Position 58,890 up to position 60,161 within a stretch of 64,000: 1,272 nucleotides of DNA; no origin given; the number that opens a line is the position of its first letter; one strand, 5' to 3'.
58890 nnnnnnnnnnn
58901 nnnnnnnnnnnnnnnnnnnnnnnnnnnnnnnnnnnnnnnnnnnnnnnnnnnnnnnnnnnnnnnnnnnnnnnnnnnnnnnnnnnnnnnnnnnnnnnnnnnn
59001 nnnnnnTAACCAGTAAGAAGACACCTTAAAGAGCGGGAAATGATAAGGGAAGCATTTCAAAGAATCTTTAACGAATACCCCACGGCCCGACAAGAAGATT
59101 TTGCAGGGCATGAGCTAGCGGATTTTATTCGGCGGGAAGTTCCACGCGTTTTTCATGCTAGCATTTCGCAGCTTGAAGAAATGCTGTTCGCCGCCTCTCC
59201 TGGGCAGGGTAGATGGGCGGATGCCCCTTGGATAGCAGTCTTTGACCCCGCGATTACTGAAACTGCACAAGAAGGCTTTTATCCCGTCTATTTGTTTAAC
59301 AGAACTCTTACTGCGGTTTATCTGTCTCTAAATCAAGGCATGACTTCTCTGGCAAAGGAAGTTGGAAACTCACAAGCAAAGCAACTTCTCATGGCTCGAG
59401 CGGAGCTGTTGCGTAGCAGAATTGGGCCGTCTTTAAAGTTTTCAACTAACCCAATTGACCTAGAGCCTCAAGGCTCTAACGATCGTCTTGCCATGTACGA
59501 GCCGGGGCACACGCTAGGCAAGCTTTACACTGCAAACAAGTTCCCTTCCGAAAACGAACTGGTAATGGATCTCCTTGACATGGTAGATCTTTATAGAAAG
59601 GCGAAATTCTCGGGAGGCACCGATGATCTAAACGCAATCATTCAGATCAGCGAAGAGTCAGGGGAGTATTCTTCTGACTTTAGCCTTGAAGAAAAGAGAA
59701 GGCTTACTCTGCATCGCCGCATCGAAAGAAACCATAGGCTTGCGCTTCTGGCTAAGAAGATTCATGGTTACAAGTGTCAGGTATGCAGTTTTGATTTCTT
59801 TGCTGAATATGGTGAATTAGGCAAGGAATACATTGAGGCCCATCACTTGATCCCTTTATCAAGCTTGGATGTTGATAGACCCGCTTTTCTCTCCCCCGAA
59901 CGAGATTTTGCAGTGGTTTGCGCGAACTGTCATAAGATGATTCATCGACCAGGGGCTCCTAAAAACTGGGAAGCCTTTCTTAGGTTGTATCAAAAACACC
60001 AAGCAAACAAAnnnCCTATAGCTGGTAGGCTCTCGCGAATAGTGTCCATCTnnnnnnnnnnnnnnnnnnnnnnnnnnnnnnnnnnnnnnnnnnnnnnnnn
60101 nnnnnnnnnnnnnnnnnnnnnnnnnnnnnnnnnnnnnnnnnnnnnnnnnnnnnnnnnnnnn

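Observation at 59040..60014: Low-GC single-gene insertion encoding a DUF3578(McrB-N-like)-HNH fusion, a likely modification-dependent nuclease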

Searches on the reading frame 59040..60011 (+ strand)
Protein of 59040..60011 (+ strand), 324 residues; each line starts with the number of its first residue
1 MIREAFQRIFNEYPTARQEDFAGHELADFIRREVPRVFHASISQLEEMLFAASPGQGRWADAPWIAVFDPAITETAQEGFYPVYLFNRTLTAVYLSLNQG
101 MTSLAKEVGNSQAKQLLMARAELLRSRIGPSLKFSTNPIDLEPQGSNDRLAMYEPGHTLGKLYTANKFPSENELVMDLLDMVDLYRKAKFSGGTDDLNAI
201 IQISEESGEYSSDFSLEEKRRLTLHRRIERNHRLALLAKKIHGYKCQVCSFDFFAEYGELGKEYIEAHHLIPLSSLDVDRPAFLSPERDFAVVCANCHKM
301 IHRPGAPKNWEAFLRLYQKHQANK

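Call 3: search_protein_families(library=pfam, proteins=[window:59040-60011:+], max_evalue=0.01)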
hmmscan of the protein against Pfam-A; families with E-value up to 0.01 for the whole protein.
window:59040-60011:+ (324 aa): 2 families
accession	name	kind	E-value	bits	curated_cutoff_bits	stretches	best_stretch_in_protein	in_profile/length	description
PF12102.13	MrcB_N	-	2.2e-49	168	25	1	8-188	1-181/183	MrcB-like, N-terminal domain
PF01844.29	HNH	-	0.0014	19.2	21.4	1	246-302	1-45/47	HNH endonuclease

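Call 4: search_protein_families(library=padloc, proteins=[window:59040-60011:+], max_evalue=0.01)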
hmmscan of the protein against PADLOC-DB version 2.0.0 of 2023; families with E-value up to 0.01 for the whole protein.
window:59040-60011:+ (324 aa): 1 family
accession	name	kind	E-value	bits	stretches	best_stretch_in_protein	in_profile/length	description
PDLC03656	mREase_IV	-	0.0011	16.8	1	256-305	216-259/277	Type IV methyl-directed restriction enzyme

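Call 5: search_protein_families(library=ncbifam, proteins=[window:59040-60011:+], max_evalue=0.01)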
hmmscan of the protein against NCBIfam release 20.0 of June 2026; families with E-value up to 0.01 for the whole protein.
window:59040-60011:+ (324 aa): 0 families

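Call 8: search_solved_structures(query=window:59040-60011:+, max_evalue=1, show_alignments=3)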
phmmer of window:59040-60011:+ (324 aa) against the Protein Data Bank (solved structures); distinct sequences matched with E-value up to 1: 2.
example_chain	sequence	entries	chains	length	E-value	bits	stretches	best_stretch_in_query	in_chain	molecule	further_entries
6ghc_A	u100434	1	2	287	0.042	16.2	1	257-305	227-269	5-methylcytosine-specific restriction enzyme A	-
6qxp_A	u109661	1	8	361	0.53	12.6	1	77-123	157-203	Leucine-rich repeat extensin-like protein 2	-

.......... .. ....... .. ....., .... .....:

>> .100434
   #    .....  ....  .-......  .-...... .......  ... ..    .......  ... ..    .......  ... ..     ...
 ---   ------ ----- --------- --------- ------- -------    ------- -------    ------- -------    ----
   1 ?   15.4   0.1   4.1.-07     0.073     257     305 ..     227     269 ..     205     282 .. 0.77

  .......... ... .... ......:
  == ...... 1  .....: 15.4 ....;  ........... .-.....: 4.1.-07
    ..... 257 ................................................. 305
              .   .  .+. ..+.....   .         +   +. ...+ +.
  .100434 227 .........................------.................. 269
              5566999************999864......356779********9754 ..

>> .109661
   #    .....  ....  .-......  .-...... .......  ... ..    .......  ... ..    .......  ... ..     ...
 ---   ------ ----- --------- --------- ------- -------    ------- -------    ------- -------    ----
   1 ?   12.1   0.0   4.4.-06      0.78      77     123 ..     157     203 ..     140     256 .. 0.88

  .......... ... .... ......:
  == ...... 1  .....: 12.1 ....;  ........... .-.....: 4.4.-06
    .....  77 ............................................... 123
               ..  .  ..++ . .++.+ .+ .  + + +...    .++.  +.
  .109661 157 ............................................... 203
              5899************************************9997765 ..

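Call 9: find_homologous_proteins(query=window:59040-60011:+, max_evalue=0.001)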
Query window:59040-60011:+ (324 aa): 810 proteins with E <= 0.001 among 2364 candidates; the best 120 are listed.
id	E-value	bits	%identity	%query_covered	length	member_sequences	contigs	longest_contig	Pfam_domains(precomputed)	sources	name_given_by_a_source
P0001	1.1e-217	739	100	100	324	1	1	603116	PF12102.14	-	-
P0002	4.3e-193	658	87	100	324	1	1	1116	PF12102.14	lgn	-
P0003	8.3e-163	559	74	98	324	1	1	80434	PF12102.14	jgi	jgi:5-methylcytosine-specific restriction protein A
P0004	3.3e-116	406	57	98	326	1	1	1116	PF12102.14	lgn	-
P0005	2.9e-112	393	55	98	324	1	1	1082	PF12102.14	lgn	-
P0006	3.5e-112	393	55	98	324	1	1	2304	PF12102.14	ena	-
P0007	9.8e-112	391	54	98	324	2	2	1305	PF01844.30,PF12102.14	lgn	-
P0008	2.5e-111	390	55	99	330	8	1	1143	PF12102.14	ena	-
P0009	6.9e-111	388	53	100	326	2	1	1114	PF12102.14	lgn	-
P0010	1.4e-109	384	54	98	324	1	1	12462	PF01844.30,PF12102.14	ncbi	ncbi:MrcB family domain-containing protein [Candidatus Latescibacterota bacterium]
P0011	1.7e-108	381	54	99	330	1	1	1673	PF12102.14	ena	-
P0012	8.5e-108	378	52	98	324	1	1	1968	PF12102.14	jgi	jgi:5-methylcytosine-specific restriction protein A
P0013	1.5e-107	377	54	98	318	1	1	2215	PF12102.14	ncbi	-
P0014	9.3e-107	375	56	98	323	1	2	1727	PF12102.14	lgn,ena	-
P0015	2.9e-106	373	54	98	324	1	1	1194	PF12102.14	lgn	-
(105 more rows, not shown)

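Call 22: search_solved_structures(query=A1, max_evalue=10, show_alignments=4)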
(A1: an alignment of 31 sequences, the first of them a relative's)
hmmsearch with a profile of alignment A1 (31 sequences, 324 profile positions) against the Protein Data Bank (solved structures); distinct sequences matched with E-value up to 10: 10.
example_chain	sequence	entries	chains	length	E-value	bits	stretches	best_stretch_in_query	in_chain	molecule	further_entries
6ghc_A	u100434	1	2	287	1.7e-05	27.3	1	243-313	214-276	5-methylcytosine-specific restriction enzyme A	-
3ssc_A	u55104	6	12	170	0.00033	23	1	29-96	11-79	5-methylcytosine-specific restriction enzyme B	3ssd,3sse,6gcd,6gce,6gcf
6ut6_A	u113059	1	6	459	0.0017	20.7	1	29-96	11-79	5-methylcytosine-specific restriction enzyme B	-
7vsr_A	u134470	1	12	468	0.0018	20.6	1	29-96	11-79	5-methylcytosine-specific restriction enzyme B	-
8ik4_A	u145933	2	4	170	0.0021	20.4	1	29-96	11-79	Type IV methyl-directed restriction enzyme EcoKMcrB subunit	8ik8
8ijo_A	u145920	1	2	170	0.0031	19.9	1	29-96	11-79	Type IV methyl-directed restriction enzyme EcoKMcrB subunit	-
8ijp_A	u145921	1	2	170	0.0037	19.6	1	29-96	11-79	Type IV methyl-directed restriction enzyme EcoKMcrB subunit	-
8ikd_A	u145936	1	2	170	0.0053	19.1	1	29-96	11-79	Type IV methyl-directed restriction enzyme EcoKMcrB subunit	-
4uet_A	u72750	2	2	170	0.029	16.7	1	111-195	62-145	NEMATODE FATTY ACID RETINOID BINDING PROTEIN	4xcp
5m8h_A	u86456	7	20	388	0.22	13.8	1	161-246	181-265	ATP phosphoribosyltransferase regulatory subunit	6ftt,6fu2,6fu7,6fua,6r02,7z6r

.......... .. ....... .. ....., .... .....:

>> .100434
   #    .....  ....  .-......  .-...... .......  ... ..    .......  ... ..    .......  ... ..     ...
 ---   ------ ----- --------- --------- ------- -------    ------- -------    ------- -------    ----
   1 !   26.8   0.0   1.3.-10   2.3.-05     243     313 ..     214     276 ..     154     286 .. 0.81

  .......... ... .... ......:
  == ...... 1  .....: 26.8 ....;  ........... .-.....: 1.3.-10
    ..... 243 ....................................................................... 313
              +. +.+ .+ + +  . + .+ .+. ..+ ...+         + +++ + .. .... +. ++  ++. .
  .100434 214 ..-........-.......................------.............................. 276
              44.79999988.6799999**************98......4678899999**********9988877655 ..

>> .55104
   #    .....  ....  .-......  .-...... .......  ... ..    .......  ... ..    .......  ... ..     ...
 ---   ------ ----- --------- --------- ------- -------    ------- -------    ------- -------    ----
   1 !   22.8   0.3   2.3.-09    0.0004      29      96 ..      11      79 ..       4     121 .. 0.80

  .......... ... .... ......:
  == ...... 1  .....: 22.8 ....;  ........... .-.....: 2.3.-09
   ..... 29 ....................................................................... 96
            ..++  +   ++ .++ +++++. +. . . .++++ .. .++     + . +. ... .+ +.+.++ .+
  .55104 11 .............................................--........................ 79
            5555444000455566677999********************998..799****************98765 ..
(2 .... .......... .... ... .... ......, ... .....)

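Call 32: predict_structure(alignment_id=A1)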
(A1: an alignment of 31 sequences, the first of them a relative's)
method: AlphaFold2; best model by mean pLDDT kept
length: 324 residues; sequences in the alignment: 31
mean_pLDDT: 87.8   pTM: 0.70
mean pLDDT of the five models: 87.8, 87.7, 87.3, 86.8, 85.2
residues with pLDDT >= 90: 211; 70-90: 67; 50-70: 37; < 50: 9
segments of 3 or more residues with pLDDT < 50: 199-207
pLDDT, mean of each block of 10 residues (from residue 1): 98 98 97 97 92 96 94 85 98 98 90 94 92 95 94 97 97 98 90 65 44 62 66 83 95 93 90 66 77 93 86 92 87
secondary structure, 60 per line:
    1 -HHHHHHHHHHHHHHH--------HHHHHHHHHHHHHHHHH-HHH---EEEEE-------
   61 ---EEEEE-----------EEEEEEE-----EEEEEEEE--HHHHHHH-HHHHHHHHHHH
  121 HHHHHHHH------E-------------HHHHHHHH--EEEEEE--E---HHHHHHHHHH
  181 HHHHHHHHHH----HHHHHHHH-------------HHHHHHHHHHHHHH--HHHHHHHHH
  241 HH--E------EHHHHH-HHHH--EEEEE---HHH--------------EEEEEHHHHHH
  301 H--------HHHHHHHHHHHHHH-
elements in order: H2-16 H25-41 E49-53 E64-68 E80-86 E92-99 H102-108 H110-128 H149-156 E159-164 H171-190 H195-202 H216-229 H232-242 H253-257 H259-262 E265-269 E290-294 H295-301 H310-323

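Call 36: fold_search(model_id=the predicted structure, library=pdb)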
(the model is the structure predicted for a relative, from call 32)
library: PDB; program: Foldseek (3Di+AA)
matches with E <= 10: 86; with E <= 0.001: 1
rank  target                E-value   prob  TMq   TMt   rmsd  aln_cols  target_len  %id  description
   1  3ssc_A                4.6e-04  1.00  0.30  0.58   8.3       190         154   11  DNA binding domain of restriction endonuclease bound to DNA (released 2012-05-23)
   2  6gce_A                1.5e-03  1.00  0.32  0.60   7.4       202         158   12  DNA binding domain of restriction endonuclease McrBC in complex with 5-formylcytosine DNA (released 2018-09-19)
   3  8ikd_A                2.0e-03  1.00  0.30  0.56   9.8       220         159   10  Structure of DNA binding domain of McrBC endonuclease bound to DNA: Y41F-L68Y double mutant (released 2024-02-28)
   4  3ssd_A                2.2e-03  1.00  0.30  0.58   7.0       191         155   12  DNA binding domain of restriction endonuclease bound to DNA (released 2012-05-23)
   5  8ik8_B                2.5e-03  1.00  0.30  0.59   7.8       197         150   10  Structure of DNA binding domain of McrBC endonuclease bound to DNA: L68F mutant (released 2024-02-28)
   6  6gcf_A                2.6e-03  1.00  0.31  0.58   8.7       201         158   13  DNA binding domain of restriction endonuclease McrBC in complex with N4-methylcytosine DNA (released 2018-09-19)
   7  8ik4_A                2.8e-03  1.00  0.32  0.60   8.2       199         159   11  Structure of DNA binding domain of McrBC endonuclease bound to hemimethylated DNA: L68F mutant (released 2024-02-28)
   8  8ijo_A                2.9e-03  1.00  0.31  0.59   8.8       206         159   12  Structure of DNA binding domain of McrBC endonuclease bound to DNA: Y41F-L68F double mutant (released 2024-02-28)
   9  3sse_A                3.1e-03  1.00  0.29  0.56   7.3       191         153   12  DNA binding domain of restriction endonuclease bound to DNA (released 2012-05-23)
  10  8ik4_B                3.5e-03  1.00  0.30  0.58   7.6       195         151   11  Structure of DNA binding domain of McrBC endonuclease bound to hemimethylated DNA: L68F mutant (released 2024-02-28)
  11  8ik8_A                3.6e-03  1.00  0.31  0.58   7.6       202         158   12  Structure of DNA binding domain of McrBC endonuclease bound to DNA: L68F mutant (released 2024-02-28)
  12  8ijp_A                3.6e-03  1.00  0.31  0.59   8.7       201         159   12  Structure of DNA binding domain of McrBC endonuclease bound to DNA: L68Y mutant (released 2024-02-28)
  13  6gcd_A                3.9e-03  1.00  0.29  0.55   9.2       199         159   12  DNA binding domain of restriction endonuclease McrBC in complex with 5-hydroxymethylcytosine DNA (released 2018-09-19)
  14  8ijo_B                4.8e-03  1.00  0.30  0.59   8.7       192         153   10  Structure of DNA binding domain of McrBC endonuclease bound to DNA: Y41F-L68F double mutant (released 2024-02-28)
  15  3ssd_B                5.1e-03  1.00  0.30  0.60   9.0       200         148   12  DNA binding domain of restriction endonuclease bound to DNA (released 2012-05-23)
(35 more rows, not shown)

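Call 39: find_related_loci(query=A1, collection=genome_contigs, flank=6000)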
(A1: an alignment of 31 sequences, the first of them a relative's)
Query A1 (324 aa) in genome_contigs; peptide patterns used: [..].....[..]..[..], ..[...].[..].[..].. (x = any residue, [..] = any of these).
374 stretches matched a pattern; 346 encode a relative of the query (tblastn E <= 1e-3); the best 80 are kept; 80 distinct loci.
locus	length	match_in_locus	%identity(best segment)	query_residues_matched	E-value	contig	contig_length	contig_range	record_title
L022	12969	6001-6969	49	1-321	6e-99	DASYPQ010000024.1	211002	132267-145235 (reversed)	MAG TPA_asm: Planctomycetota bacterium isolate SMAG_U4461 k141_2714190, whole genome shotgun sequence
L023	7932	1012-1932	45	2-313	1e-84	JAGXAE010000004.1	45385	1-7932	MAG: Proteobacteria bacterium isolate REEB7 contig-150_836, whole genome shotgun sequence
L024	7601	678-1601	44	1-316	3e-84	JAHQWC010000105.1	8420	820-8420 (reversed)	MAG: Vampirovibrio sp. isolate MAG.114 Posi_114-P56211, whole genome shotgun sequence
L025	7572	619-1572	43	1-323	2e-83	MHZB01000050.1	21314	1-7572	MAG: Planctomycetes bacterium RIFCSPLOWO2_12_FULL_50_35 rifcsplowo2_12_scaffold_2631, whole genome shotgun sequence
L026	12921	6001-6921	44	2-313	2e-82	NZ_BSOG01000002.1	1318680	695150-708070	Chitinimonas prasina strain NBRC 110044 sequence02, whole genome shotgun sequence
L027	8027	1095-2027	42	2-317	3e-80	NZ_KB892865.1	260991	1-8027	Uliginosibacterium gangwonense DSM 18521 B145DRAFT_scaffold_6.7, whole genome shotgun sequence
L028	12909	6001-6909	46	1-309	5e-80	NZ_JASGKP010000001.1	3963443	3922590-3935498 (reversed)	MAG: Aestuariivirga sp. isolate 5N006 JMF-2111-06-0005.ont.bin.6_0, whole genome shotgun sequence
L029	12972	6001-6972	42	1-317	3e-79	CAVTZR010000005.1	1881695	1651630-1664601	MAG: uncultured Chloroflexia bacterium isolate MFD04408.bin.2.195 genome assembly, contig: contig_36052, whole genome sh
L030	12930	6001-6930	44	2-313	4e-79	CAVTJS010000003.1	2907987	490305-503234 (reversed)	MAG: Bryobacterales bacterium isolate MFD05580.bin.2.3 genome assembly, contig: contig_23125, whole genome shotgun seque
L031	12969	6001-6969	41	1-324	4e-78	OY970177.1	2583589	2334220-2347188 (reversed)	MAG: uncultured Alphaproteobacteria bacterium isolate MFD05377.bin.c.1 genome assembly, chromosome: 1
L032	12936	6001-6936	45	1-313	2e-77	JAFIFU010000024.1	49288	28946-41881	MAG: Ectothiorhodospiraceae bacterium isolate BM_Day10_Bin.33 NODE_264_length_49288_cov_10.054618, whole genome shotgun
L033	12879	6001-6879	44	5-303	1e-76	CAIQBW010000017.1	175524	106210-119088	MAG: uncultured Methylophilaceae bacterium isolate C24_bin-1711 genome assembly, contig: bin-1711:17/33, whole genome sh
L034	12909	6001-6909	46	1-309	1e-76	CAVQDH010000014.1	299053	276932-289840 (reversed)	MAG: uncultured Alphaproteobacteria bacterium isolate MFD02416.bin.1.390 genome assembly, contig: contig_8626, whole gen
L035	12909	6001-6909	43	2-307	7e-76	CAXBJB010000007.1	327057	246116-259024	MAG TPA_asm: uncultured Alphaproteobacteria bacterium isolate ERR2762157_binner12_Refined_11 genome assembly, contig: ER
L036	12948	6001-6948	42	2-318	1e-75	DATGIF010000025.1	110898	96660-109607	MAG TPA_asm: Xanthobacteraceae bacterium isolate SMAG_U9800 k141_79652, whole genome shotgun sequence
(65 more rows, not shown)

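Call 58: find_encoding_contigs(protein=P0003, flank=6000, max_places=3)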
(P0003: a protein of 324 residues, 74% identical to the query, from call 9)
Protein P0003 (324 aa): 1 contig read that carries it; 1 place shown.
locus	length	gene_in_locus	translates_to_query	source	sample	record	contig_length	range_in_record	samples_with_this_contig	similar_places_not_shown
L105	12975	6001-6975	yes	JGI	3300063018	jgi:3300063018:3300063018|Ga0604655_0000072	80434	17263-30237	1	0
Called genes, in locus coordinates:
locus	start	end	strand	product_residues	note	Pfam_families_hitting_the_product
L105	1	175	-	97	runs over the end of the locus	PF02686:GatC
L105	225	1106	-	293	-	PF00756:Esterase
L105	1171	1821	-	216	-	PF00174:Oxidored_molyb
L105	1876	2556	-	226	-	PF13483:Lactamase_B_3, PF00753:Lactamase_B, PF12706:Lactamase_B_2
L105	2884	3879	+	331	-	PF00892:EamA, PF03151:TPT (faint), PF00892:EamA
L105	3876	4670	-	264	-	PF00149:Metallophos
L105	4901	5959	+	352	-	PF01926:MMR_HSR1 (weak), PF06071:YchF-GTPase_C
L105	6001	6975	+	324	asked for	PF12102:MrcB_N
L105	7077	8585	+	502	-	PF14010:PEPcase_2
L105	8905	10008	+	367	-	PF01555:N6_N4_Mtase, PF18755:RAMA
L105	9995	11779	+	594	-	PF08439:Peptidase_M3_N, PF01432:Peptidase_M3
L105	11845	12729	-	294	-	-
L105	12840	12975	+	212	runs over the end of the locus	PF01712:dNK, PF02223:Thymidylate_kin, PF13238:AAA_18, PF13671:AAA_33 (weak)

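Call 86: search_dna_similar(query=window:59040-60011:+, collection=plasmids, mode=protein, max_rows=15, max_evalue=1e-10)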
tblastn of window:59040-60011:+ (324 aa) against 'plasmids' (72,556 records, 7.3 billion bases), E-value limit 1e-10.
Records with a match: 41; places in all: 41; records where one place covers at least 80% of the query: 3.
Best place of each record, by identity: <60% 41.
By first word of the organism name: Bacillus 8; Priestia 3; Rhizobium 3; Paenibacillus 2; Limosilactobacillus 2; Psychrobacter 2; Staphylococcus 2; Escherichia 2; Halorussus 1; Enterococcus 1; and 15 more.
By predicted mobility (MOB-suite, as given by PLSDB): non-mobilizable 33; mobilizable 7; conjugative 1.
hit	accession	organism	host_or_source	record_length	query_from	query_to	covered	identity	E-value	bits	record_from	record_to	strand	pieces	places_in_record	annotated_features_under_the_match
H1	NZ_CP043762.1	Paenibacillus sp. 37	whole organism,rhizosphere of Abies ...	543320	2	315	97%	28.0%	4e-29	124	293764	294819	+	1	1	DUF3578 domain-containing protein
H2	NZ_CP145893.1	Paenibacillus amylolyticus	whole organism,soil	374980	2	315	97%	27.8%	4e-28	122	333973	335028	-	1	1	DUF3578 domain-containing protein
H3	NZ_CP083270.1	Priestia aryabhattai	cell culture,mangrove sediment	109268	2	322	99%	25.1%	1e-25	114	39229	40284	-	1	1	DUF3578 domain-containing protein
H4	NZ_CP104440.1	Limosilactobacillus reuteri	Gallus gallus,isolate,feces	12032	2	233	72%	29.2%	3e-15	84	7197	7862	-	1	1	DUF3578 domain-containing protein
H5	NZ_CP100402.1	Halorussus aquaticus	cell culture,saline soil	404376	2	187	57%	33.7%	3e-17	90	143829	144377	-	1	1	DUF3578 domain-containing protein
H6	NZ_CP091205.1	Enterococcus gallinarum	Homo sapiens,whole organism,fecal sample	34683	12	197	57%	31.7%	5e-14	80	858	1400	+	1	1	DUF3578 domain-containing protein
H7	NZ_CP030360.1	Salinibacter ruber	-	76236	2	171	52%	33.7%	1e-15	85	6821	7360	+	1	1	DUF3578 domain-containing protein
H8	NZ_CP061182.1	Roseomonas haemaphysalidis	tick,pure culture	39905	1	173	53%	31.1%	2e-13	78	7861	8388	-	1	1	DUF3578 domain-containing protein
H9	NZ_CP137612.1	Limosilactobacillus reuteri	Homo sapiens,cell culture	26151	2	169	52%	31.3%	2e-16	87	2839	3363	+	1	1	DUF3578 domain-containing protein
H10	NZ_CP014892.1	Loigolactobacillus backii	cell culture,brewery environment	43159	2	169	52%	30.9%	2e-15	84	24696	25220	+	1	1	DUF3578 domain-containing protein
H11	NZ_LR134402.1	Listeria monocytogenes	Homo sapiens,Vein blood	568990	21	163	44%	36.1%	1e-13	79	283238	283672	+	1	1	DUF3578 domain-containing protein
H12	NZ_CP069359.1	Microvirga sp. VF16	Vachellia farnesiana,Cell culture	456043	9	172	51%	29.8%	3e-11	72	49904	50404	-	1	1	DUF3578 domain-containing protein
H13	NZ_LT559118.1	Nonomuraea gerenzanensis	-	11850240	49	171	38%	39.5%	4e-13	77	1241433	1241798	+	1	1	none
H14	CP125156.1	Klebsiella pneumoniae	-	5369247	192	315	38%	37.8%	3e-15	84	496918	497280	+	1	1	HNH endonuclease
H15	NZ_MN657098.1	Psychrobacter sp.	-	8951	196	316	37%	34.5%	7e-13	77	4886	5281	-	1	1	HNH endonuclease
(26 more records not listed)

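Call 87: search_dna_similar(query=window:59040-60011:+, collection=phages, mode=protein, max_rows=15, max_evalue=1e-10)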
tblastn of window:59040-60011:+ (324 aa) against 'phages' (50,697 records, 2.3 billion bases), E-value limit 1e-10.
Records with a match: 5; places in all: 5; records where one place covers at least 80% of the query: 0.
Best place of each record, by identity: <60% 5.
By first word of the organism name: Listeria 2; Acinetobacter 2; Bacteriophage 1.
By host as written in the record: - 3; Listeria monocytogenes 2.
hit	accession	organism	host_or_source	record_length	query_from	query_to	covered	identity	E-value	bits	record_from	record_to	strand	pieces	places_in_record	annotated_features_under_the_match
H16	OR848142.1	Listeria phage LM 4-14-1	Listeria monocytogenes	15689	21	141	37%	37.3%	2e-13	77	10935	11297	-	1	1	record has no annotation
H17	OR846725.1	Listeria phage LM 4-11-1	Listeria monocytogenes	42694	21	141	37%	37.3%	2e-13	77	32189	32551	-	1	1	record has no annotation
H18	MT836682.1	Bacteriophage sp.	human fecal samples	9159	227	303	24%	54.5%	5e-18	91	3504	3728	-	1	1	record has no annotation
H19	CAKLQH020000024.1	Acinetobacter phage MD-2021a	not known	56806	195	303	34%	36.4%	8e-12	72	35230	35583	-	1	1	endonuclease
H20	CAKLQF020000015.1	Acinetobacter phage MD-2021a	not known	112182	195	303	34%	36.4%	8e-12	72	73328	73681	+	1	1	endonuclease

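Call 92: search_protein_families(library=pfam, proteins=[L030:2602-3276:+, L030:3495-4835:+, L030:4775-5554:+, L030:7008-7577:-, L030:7816-8448:+, L023:1910-2308:+], max_evalue=0.001)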
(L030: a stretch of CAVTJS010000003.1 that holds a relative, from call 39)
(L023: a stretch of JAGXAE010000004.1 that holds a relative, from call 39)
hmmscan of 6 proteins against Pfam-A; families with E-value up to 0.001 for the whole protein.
L030:2602-3276:+ (225 aa): 2 families
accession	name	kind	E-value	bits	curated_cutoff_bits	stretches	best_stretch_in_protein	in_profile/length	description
PF00239.26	Resolvase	-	6e-30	104.7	23.3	1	5-150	2-141/145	Resolvase, N terminal domain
PF07508.19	Recombinase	-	2.8e-07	31.2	21.1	1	167-215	3-51/102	Recombinase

L030:3495-4835:+ (447 aa): 1 family
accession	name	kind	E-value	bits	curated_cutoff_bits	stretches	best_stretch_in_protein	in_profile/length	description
PF00145.23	DNA_methylase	-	3.7e-39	135.5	22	1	65-426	1-315/324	C-5 cytosine-specific DNA methylase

L030:4775-5554:+ (260 aa): 1 family
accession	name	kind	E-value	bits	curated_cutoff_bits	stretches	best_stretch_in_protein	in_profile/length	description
PF01541.30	GIY-YIG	-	1.5e-05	25.6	22.6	1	71-124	2-54/78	GIY-YIG catalytic domain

L030:7008-7577:- (190 aa): 0 families

L030:7816-8448:+ (211 aa): 0 families

L023:1910-2308:+ (133 aa): 3 families
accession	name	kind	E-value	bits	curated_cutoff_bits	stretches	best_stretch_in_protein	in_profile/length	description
PF12643.12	MazG-like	-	4.3e-14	52.9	27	1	53-132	5-84/85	MazG-like family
PF03819.22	MazG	-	0.00014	22.5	22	1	43-109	2-64/74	MazG nucleotide pyrophosphohydrolase domain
PF08761.16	dUTPase_2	-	0.00078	20.2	22.9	1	41-112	25-95/162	dUTPase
